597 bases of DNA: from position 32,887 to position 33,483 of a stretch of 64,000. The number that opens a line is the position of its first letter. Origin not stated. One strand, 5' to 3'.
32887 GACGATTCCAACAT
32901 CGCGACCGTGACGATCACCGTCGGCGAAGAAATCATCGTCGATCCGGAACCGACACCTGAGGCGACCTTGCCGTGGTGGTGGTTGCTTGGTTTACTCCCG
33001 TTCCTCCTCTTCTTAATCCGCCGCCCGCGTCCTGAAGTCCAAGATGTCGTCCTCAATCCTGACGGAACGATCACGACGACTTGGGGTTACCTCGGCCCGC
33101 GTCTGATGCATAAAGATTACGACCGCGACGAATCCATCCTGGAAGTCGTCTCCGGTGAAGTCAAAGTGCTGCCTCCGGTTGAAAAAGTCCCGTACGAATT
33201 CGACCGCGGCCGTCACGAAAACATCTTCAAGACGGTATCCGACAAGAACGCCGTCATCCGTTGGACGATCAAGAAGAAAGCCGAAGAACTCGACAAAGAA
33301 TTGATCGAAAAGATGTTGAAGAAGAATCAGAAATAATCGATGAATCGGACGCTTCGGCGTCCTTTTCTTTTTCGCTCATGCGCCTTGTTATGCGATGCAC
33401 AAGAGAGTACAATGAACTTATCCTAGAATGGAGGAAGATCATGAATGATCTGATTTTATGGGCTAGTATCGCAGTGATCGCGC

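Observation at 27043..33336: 2097-aa vWA plus 16 cadherin/VCBS-like repeat adhesin anchored by a C-terminal TM and a conserved cytoplasmic tail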

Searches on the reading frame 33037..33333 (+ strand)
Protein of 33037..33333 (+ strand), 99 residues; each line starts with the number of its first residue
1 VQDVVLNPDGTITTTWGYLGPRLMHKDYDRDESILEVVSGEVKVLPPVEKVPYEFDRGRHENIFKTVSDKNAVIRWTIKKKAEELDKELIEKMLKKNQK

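Call 29: search_protein_representatives(alignment_id=A1)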
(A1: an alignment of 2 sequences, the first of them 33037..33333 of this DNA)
Query: 2 sequences, 107 profile positions. Proteins with E-value up to 0.001 (for the whole library): 79; up to 1e-10: 29; up to 1e-30: 7. The best 79 are listed.
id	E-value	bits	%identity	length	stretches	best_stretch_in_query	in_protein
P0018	2.3e-48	178.5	-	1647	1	5-107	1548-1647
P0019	5.4e-44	164.5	-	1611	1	5-107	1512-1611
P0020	1.1e-43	163.5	-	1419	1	5-107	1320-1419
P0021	2.5e-41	155.9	-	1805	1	5-107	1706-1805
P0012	3.3e-32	126.6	-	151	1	1-91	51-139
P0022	5.2e-32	125.9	-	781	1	5-104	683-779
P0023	8.8e-31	122.0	-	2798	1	5-105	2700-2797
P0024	7.8e-25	102.8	-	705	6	3-85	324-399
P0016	5.5e-21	90.5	-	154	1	2-89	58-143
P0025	4.3e-18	81.2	-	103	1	4-91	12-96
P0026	1.2e-17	79.7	-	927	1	4-94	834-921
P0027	1.2e-17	79.7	-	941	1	2-99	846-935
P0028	8.4e-17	77.0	-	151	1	3-88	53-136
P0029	2.1e-16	75.7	-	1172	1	5-94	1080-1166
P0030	7.6e-15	70.7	-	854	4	5-87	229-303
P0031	1.2e-14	70.0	-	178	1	5-89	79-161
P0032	4.2e-14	68.3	-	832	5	2-89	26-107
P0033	4.4e-14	68.3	-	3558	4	4-88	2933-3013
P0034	8.4e-14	67.4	-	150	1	2-88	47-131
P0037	7.5e-13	64.3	-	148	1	5-87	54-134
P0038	5.4e-12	61.5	-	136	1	5-90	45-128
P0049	2.5e-10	56.2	-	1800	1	5-88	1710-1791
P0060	3.2e-09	52.6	-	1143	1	6-88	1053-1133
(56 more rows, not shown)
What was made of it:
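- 33037..33336 (+): 99-aa tail domain, a 7-strand Ig-like sandwich plus a C-terminal amphipathic K-rich helix, then the stop codon. 79 representative proteins match the profile (call 29).
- On Post-helix Ig-like tail domain family (defined here, uncurated): The profile search returned 79 representatives at E up to 1e-3, and the adhesin-type tails score 1e-41 to 1e-48 (call 29).
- Tried and rejected: The exhaustive profile search was needed (call 29).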

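Call 33: search_protein_families(library=pfam, proteins=[P0024, P0032, P0031, P0028, P0038], max_evalue=0.1)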
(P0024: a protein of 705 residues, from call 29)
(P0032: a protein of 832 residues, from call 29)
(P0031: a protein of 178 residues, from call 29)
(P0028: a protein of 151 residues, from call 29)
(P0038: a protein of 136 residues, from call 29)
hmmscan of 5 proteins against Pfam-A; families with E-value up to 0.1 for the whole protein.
P0024 (705 aa): 5 families
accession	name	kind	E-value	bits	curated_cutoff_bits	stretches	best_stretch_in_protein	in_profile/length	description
PF07151.18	DUF1391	-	1.2e-07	31.7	27.3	0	229-244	11-26/48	Protein of unknown function (DUF1391)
PF09134.16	Invasin_D3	-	0.017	16.1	33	0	488-536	22-67/98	Invasin, domain 3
PF16244.11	DUF4901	-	0.024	15.2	27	0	138-174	28-64/148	YcdB, YcdC repeated domain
PF24528.1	Ig_ADGRF3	-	0.089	13.5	27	0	429-455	27-53/91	Adhesion G-protein coupled receptor F3-like, Ig-like domain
PF00535.33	Glycos_transf_2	-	0.096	13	23.3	0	599-656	81-142/168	Glycosyl transferase family 2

P0032 (832 aa): 6 families
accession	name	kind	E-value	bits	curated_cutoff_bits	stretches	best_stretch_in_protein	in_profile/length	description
PF13927.12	Ig_3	-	7.7e-09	36.4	30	2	590-656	3-78/78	Immunoglobulin domain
PF07679.22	I-set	-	3.9e-07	30.5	23.7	1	501-551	1-52/90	Immunoglobulin I-set domain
PF13895.12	Ig_2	-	6.5e-07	29.9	27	1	613-670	25-79/79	Immunoglobulin domain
PF23237.1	HYR_4C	-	0.0027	18.3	27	0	306-330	13-37/73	HYR-like domain with 4 cysteines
PF00047.31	ig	-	0.048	14.4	21.8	0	630-658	47-74/81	Immunoglobulin domain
PF07151.18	DUF1391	-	0.077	13.1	27.3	0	33-43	15-25/48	Protein of unknown function (DUF1391)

P0031 (178 aa): 1 family
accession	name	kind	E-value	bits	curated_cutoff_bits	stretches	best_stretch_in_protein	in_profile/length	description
PF12248.16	Methyltransf_FA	-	0.049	13.8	24.2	1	85-150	42-106/140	Farnesoic acid 0-methyl transferase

P0028 (151 aa): 0 families

P0038 (136 aa): 0 families

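Call 34: search_protein_families(library=ncbifam, proteins=[P0024, P0032], max_evalue=0.1)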
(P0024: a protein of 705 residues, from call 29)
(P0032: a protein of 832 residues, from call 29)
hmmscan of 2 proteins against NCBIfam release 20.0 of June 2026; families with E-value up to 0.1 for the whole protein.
P0024 (705 aa): 0 families

P0032 (832 aa): 0 families

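Call 40: find_homologous_proteins(query=A2, max_evalue=0.001)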
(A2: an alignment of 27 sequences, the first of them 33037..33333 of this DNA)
Query A2 (27 sequences) (99 aa, profile of the alignment): 5 proteins with E <= 0.001 among 570 candidates.
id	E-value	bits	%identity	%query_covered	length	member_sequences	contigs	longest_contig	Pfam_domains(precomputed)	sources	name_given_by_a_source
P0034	2.5e-26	109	28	76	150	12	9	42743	-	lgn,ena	-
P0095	2.1e-9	55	29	80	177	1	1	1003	PF18998.7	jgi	jgi:hypothetical protein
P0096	1.8e-7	48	44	18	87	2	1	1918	-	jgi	jgi:hypothetical protein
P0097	2.6e-7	48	31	74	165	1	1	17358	-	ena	-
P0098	2.6e-5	41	20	94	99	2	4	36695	-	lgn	-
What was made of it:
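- Tried and rejected: With profile A2 it found only 5 proteins (call 40).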

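Call 42: list_cluster_members(proteins=[P0018, P0023, P0026, P0029, P0049, P0060, P0024, P0032, P0033, P0031])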
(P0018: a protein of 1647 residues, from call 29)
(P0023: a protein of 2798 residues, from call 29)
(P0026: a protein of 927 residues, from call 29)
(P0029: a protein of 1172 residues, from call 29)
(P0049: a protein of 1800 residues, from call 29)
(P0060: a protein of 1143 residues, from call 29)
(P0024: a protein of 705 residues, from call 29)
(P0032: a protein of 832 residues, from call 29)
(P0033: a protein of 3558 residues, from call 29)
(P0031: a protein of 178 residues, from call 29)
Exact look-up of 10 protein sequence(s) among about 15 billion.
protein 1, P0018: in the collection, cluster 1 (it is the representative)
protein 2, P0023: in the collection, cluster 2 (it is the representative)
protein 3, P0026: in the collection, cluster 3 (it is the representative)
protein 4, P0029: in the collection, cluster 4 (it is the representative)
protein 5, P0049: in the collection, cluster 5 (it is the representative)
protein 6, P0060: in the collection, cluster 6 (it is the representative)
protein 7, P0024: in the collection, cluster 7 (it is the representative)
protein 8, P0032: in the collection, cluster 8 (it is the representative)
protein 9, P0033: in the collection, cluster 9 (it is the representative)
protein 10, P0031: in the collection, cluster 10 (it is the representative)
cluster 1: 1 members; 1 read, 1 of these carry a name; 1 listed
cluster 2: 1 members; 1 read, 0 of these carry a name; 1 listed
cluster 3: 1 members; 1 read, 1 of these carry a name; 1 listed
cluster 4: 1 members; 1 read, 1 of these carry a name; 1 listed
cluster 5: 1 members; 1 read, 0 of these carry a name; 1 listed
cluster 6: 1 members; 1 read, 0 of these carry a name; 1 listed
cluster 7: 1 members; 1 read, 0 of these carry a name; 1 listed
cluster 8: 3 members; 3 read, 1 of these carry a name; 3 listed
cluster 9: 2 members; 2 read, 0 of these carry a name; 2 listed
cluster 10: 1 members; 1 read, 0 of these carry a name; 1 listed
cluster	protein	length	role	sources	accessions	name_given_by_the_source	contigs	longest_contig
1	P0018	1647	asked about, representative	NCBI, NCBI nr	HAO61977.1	MAG TPA: hypothetical protein DCQ90_08780 [Erysipelotrichaceae bacterium] | hypothetical protein [Erysipelotrichaceae bacterium]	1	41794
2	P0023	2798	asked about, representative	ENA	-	-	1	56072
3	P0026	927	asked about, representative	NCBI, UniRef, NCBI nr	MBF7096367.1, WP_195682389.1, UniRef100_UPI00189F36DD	InlB B-repeat-containing protein [Alkalibacter mobilis] | InlB B-repeat-containing protein n=1 Tax=Alkalibacter mobilis TaxID=2787712 ...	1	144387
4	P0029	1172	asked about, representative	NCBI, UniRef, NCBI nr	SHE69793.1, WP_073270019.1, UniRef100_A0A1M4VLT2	InlB B-repeat-containing protein [Alkalibacter saccharofermentans] | Listeria/Bacterioides repeat-containing protein n=1 Tax=Alkalibacter saccharofermentans ...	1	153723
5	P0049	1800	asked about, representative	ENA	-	-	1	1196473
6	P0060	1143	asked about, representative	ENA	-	-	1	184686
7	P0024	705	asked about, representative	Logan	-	-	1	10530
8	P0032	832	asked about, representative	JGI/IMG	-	-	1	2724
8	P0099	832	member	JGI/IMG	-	hypothetical protein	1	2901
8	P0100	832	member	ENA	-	-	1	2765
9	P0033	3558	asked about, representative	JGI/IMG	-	-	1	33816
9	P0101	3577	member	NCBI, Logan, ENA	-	-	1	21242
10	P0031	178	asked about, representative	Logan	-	-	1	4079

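Call 43: find_encoding_contigs(protein=P0034, flank=10000, max_places=3)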
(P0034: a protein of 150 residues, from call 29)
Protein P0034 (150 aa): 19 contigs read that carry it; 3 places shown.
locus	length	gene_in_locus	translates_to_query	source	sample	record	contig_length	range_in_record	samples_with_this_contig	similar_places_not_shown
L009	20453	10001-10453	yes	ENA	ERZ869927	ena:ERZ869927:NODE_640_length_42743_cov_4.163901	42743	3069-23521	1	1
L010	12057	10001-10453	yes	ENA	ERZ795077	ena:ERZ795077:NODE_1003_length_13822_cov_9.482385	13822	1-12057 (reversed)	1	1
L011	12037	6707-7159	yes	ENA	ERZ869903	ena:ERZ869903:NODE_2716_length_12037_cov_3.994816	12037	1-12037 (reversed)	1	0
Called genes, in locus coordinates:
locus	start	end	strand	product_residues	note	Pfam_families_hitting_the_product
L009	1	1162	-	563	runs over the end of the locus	PF05157:MshEN, PF00437:T2SSE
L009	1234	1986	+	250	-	PF06750:A24_N_bact, PF01478:Peptidase_A24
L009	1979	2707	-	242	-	-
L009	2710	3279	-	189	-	-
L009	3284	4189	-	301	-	PF11104:PilM_2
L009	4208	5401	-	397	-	PF00482:T2SSF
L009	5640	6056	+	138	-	PF00293:NUDIX, PF14815:NUDIX_4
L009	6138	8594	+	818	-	PF07992:Pyr_redox_2, PF13738:Pyr_redox_3, PF00070:Pyr_redox, PF02852:Pyr_redox_dim, PF00581:Rhodanese, PF01206:TusA, PF13686:DrsE_2, PF02635:DsrE (weak), +2 more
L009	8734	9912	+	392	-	PF00486:Trans_reg_C (weak)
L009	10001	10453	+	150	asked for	-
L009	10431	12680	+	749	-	PF00092:VWA, PF13519:VWA_2, PF21426:GBS104-like_Ig, PF17803:Cadherin_4, PF17892:Cadherin_5, PF17963:Big_9, PF17803:Cadherin_4, PF17963:Big_9, +5 more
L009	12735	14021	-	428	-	PF03611:EIIC-GAT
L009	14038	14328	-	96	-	PF02302:PTS_IIB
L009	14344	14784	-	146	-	PF00359:PTS_EIIA_2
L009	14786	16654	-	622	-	PF08279:HTH_11 (faint), PF00874:PRD, PF00359:PTS_EIIA_2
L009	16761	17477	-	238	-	PF02308:MgtC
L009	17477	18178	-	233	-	PF01182:Glucosamine_iso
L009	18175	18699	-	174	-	PF14512:TM1586_NiRdase (faint), PF00881:Nitroreductase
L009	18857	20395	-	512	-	PF00989:PAS, PF08448:PAS_4, PF13188:PAS_8 (weak), PF13426:PAS_9, PF08447:PAS_3, PF01590:GAF, PF13487:HD_5, PF01966:HD, +2 more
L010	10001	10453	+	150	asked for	-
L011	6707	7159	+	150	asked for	-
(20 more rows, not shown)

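Call 44: find_encoding_contigs(protein=P0098, flank=8000, max_places=3)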
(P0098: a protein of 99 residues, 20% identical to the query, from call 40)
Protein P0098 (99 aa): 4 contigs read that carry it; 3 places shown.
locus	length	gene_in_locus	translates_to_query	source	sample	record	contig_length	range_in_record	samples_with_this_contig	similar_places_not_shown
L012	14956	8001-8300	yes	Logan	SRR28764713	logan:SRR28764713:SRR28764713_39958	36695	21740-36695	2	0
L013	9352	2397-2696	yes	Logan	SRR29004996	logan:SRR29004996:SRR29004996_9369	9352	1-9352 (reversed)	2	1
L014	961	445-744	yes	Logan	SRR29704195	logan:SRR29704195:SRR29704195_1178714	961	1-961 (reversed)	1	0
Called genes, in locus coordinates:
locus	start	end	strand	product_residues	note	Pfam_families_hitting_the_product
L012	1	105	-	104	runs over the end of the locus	-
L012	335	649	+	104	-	-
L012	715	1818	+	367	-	PF00356:LacI, PF00532:Peripla_BP_1, PF13377:Peripla_BP_3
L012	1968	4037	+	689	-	PF02449:Glyco_hydro_42, PF08532:Glyco_hydro_42M, PF08533:Glyco_hydro_42C (weak)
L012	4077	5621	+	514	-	PF01547:SBP_bac_1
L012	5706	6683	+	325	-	PF00528:BPD_transp_1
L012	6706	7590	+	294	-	PF00528:BPD_transp_1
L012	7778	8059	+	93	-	-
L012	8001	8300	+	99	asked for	-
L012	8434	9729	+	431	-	PF00232:Glyco_hydro_1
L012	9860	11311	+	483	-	PF19815:DUF6298 (weak)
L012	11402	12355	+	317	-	PF13545:HTH_Crp_2 (faint), PF04198:Sugar-bind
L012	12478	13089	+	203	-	PF13580:SIS_2 (faint), PF01380:SIS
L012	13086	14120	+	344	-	PF08240:ADH_N, PF16912:Glu_dehyd_C, PF00107:ADH_zinc_N, PF13602:ADH_zinc_N_2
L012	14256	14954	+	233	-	?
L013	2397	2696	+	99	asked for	-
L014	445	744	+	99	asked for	-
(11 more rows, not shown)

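Call 45: find_encoding_contigs(protein=P0097, flank=8000, max_places=2)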
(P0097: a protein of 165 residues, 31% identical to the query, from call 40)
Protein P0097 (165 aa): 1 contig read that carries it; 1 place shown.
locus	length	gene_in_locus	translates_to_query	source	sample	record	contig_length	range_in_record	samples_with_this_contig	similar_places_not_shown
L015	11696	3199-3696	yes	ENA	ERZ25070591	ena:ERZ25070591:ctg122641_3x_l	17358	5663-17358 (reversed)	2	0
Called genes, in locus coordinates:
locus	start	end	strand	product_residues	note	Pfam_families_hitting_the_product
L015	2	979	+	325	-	?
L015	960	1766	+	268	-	PF20256:MoCoBD_2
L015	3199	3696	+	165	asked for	-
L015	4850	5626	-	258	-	-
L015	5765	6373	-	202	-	-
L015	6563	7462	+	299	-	PF01261:AP_endonuc_2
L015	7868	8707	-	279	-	PF09296:NUDIX-like, PF09297:Zn_ribbon_NUD, PF00293:NUDIX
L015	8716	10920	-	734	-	PF13191:AAA_16 (faint), PF00005:ABC_tran, PF13401:AAA_22 (faint), PF13304:AAA_21 (weak), PF08352:oligo_HPY, PF00005:ABC_tran, PF08352:oligo_HPY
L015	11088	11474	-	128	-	PF01042:Ribonuc_L-PSP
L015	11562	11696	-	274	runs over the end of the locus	PF13473:Cupredoxin_1, PF00127:Copper-bind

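Call 47: predict_structure(alignment_id=A2)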
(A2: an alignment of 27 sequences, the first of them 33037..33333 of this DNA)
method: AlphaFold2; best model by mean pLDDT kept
length: 99 residues; sequences in the alignment: 27
mean_pLDDT: 95.0   pTM: 0.82
mean pLDDT of the five models: 95.0, 94.6, 94.4, 91.3, 90.7
residues with pLDDT >= 90: 94; 70-90: 5; 50-70: 0; < 50: 0
segments of 3 or more residues with pLDDT < 50: none
pLDDT, mean of each block of 10 residues (from residue 1): 96 96 90 96 95 95 97 96 96 93
secondary structure, 60 per line:
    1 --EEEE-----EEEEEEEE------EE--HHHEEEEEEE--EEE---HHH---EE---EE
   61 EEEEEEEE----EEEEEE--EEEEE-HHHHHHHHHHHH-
elements in order: E3-6 E12-19 E33-39 E42-44 E59-68 E73-78 E81-85 H87-98
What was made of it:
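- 33037..33336 (+): AlphaFold2 pLDDT 95, pTM 0.82 (call 47).
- Tail fold: pLDDT 95 (call 47).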

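Call 58: find_related_loci(query=A3, collection=genome_contigs, flank=7000)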
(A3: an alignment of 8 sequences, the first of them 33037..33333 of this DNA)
Query A3 (99 aa) in genome_contigs; peptide patterns used: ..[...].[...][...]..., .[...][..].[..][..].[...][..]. (x = any residue, [..] = any of these).
33 stretches matched a pattern; 20 encode a relative of the query (tblastn E <= 1e-3); 20 distinct loci.
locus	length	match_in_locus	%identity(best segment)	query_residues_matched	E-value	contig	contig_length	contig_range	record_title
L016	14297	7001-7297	98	1-99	4e-63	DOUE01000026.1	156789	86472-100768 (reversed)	MAG TPA_asm: Erysipelotrichaceae bacterium isolate UBA12416 contig_3345, whole genome shotgun sequence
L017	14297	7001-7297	97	1-99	2e-62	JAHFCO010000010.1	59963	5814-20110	MAG: Bacillota bacterium isolate nzgw223 NODE_238_length_59964_cov_4.234096, whole genome shotgun sequence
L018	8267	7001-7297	89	1-99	3e-60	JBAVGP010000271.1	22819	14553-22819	MAG: Erysipelotrichaceae bacterium isolate MFD06945_ilm_asm_bin5 k127_103145, whole genome shotgun sequence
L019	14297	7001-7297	86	1-99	2e-58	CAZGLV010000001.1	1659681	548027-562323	MAG TPA_asm: uncultured Erysipelotrichaceae bacterium isolate binchicken_co158_39 genome assembly, contig: NODE_1_length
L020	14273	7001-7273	85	1-91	3e-52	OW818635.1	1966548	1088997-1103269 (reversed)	metagenome genome assembly, chromosome: 1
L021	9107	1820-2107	64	1-96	5e-41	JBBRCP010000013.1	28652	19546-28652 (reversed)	MAG: Erysipelotrichales bacterium isolate Co_metawrap_2408 Cmw_2408_k141_18324028_length_28652_cov_9.8290, whole genome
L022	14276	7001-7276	46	1-98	3e-19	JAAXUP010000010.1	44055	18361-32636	MAG: Eubacteriaceae bacterium isolate W4_Combined_metabat2_052 W4_Combined_metabat2_052_NODE_144, whole genome shotgun s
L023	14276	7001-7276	43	1-97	7e-19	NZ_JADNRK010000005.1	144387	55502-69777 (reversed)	Alkalibacter mobilis strain M17 DMB NODE_5_length_144387_cov_77.254575, whole genome shotgun sequence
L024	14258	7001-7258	40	7-97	3e-17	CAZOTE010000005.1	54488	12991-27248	MAG TPA_asm: uncultured Eubacteriaceae bacterium isolate SRP241341_co1_164 genome assembly, contig: NODE_733_length_5448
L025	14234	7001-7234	39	7-86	1e-15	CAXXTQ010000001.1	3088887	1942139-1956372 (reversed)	MAG: Christensenellaceae bacterium isolate da5b4d75-ff56-416d-93ad-0d8c7092aa02 genome assembly, contig: contig_1, whole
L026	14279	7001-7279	38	1-95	3e-15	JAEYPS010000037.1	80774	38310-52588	MAG: Bacillota bacterium isolate OH_CBB_207 k127_2164461, whole genome shotgun sequence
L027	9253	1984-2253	38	1-92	9e-15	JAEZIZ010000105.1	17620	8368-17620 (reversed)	MAG: Bacillota bacterium isolate OH_CDB_211 k127_303115, whole genome shotgun sequence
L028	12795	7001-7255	39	1-86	6e-15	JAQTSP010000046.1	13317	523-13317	MAG: Eubacteriales bacterium isolate STB_2 NODE_11486_length_13317_cov_3.005686_Sandtown_B, whole genome shotgun sequenc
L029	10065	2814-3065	40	7-92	2e-14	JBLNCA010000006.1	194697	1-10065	MAG: Burkholderiales bacterium isolate MAG137 PRJNA950955_bin43_renamed_5, whole genome shotgun sequence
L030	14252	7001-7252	35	1-86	4e-14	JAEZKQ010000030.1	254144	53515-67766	MAG: Bacillota bacterium isolate OH_CDB_36 k127_163821, whole genome shotgun sequence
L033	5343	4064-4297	33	7-86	4e-12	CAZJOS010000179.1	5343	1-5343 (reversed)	MAG TPA_asm: uncultured Christensenellaceae bacterium isolate SRP192927_co6_839 genome assembly, contig: NODE_42971_leng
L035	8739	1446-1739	35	7-88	2e-10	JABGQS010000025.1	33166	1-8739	MAG: Clostridia bacterium isolate co234_bin61 co234_bin61_Ctg25, whole genome shotgun sequence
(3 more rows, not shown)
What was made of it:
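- Tried and rejected: The narrower A3 worked (call 58).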

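Call 63: search_solved_structures(query=A2, max_evalue=1)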
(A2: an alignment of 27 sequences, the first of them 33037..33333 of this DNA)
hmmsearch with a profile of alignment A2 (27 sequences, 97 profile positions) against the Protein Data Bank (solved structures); distinct sequences matched with E-value up to 1: 4.
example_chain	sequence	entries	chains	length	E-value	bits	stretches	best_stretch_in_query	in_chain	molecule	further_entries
7p0e_A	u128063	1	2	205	0.73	12.7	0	7-21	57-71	Isoform 2 of Filamin-C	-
7ouu_A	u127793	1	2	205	0.75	12.7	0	7-21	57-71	Isoform 2 of Filamin-C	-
7ouv_A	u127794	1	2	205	0.76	12.6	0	7-21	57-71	Isoform 2 of Filamin-C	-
1pd6_A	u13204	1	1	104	0.98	12.3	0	35-92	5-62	Myosin-binding protein C, cardiac-type, Domain C2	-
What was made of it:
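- Tried and rejected: A profile search against PDB sequences found nothing significant (call 63).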

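Call 69: search_protein_families(library=pfam, proteins=[L025:7407-8690:+, L025:8791-9222:+, L025:9352-10293:+, L025:10433-12511:+, L025:12501-14120:+, L025:713-1507:+, L035:1891-3261:+, L033:4453-5343:+, L022:390-2249:+, L030:7422-8480:+], max_evalue=0.001)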
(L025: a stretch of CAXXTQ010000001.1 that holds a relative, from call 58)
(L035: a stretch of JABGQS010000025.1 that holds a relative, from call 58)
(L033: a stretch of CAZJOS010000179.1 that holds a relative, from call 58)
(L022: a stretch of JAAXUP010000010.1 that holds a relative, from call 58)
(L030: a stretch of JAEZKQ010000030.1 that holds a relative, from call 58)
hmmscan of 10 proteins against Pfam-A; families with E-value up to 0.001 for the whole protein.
L025:7407-8690:+ (427 aa): 1 family
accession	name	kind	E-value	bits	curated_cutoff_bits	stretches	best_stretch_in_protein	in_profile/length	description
PF01790.23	LGT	-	1.8e-69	234.1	24.9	1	4-241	2-239/240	Prolipoprotein diacylglyceryl transferase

L025:8791-9222:+ (143 aa): 1 family
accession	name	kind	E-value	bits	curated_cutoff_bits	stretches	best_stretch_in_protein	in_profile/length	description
PF05103.18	DivIVA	-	8.6e-06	26.2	28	1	5-122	12-121/131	DivIVA protein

L025:9352-10293:+ (313 aa): 2 families
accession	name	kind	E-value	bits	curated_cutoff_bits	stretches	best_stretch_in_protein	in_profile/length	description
PF00196.25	GerE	-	6.2e-18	64.6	23.5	1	248-299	2-53/57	Bacterial regulatory proteins, luxR family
PF08281.18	Sigma70_r4_2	-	1e-06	28.7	25.7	1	249-291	11-54/54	Sigma-70, region 4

L025:10433-12511:+ (692 aa): 2 families
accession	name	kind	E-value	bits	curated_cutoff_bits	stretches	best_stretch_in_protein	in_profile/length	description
PF03176.21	MMPL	-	9.6e-54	183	20.5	2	133-329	104-305/333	MMPL family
PF00873.25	ACR_tran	-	7.8e-06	24.3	28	1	93-346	251-509/1021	AcrB/AcrD/AcrF family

L025:12501-14120:+ (539 aa): 0 families

L025:713-1507:+ (264 aa): 1 family
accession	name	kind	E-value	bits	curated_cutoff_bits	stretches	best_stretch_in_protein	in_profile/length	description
PF01734.28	Patatin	-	1e-22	81.7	27.7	1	8-169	2-189/191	Patatin-like phospholipase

L035:1891-3261:+ (456 aa): 1 family
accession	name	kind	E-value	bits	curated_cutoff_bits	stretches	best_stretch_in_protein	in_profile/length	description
PF01790.23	LGT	-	3.8e-65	220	24.9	1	7-273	2-239/240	Prolipoprotein diacylglyceryl transferase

L033:4453-5343:+ (297 aa): 1 family
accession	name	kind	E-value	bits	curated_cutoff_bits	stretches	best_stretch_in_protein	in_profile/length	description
PF01790.23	LGT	-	1.6e-74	250.7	24.9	1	3-253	1-239/240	Prolipoprotein diacylglyceryl transferase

L022:390-2249:+ (619 aa): 10 families
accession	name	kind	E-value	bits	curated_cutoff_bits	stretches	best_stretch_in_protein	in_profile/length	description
PF02719.21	Polysacc_synt_2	-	2.2e-122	408.3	20.2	1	282-564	1-291/293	Polysaccharide biosynthesis protein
PF01370.27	Epimerase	-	9.7e-24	84.5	20.9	1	282-493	1-227/240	NAD dependent epimerase/dehydratase family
PF16363.11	GDP_Man_Dehyd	-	1.3e-15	58.2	27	1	283-406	1-130/332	GDP-mannose 4,6 dehydratase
PF13727.12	CoA_binding_3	-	4.3e-15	56.6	25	1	59-237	2-175/175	CoA-binding domain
PF04321.23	RmlD_sub_bind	-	2.2e-13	50.4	27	1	281-451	2-157/287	RmlD substrate binding domain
PF01073.25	3Beta_HSD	-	9.6e-10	38.4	22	1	283-417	1-133/280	3-beta hydroxysteroid dehydrogenase/isomerase family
PF02629.25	CoA_binding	-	2.6e-07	31.7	22.3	1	137-213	1-73/97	CoA binding domain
PF07993.18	NAD_binding_4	-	3.5e-06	26.8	20.1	1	356-412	90-143/258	Male sterility protein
PF00106.31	adh_short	-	1.1e-05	25.4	26.6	1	280-392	1-119/195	short chain dehydrogenase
PF01408.29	GFO_IDH_MocA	-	0.00043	21.4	24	0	141-220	2-77/120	Oxidoreductase family, NAD-binding Rossmann fold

L030:7422-8480:+ (352 aa): 1 family
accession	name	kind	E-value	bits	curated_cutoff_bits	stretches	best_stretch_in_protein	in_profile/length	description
PF01790.23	LGT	-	3.2e-72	243.2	24.9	1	5-242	2-239/240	Prolipoprotein diacylglyceryl transferase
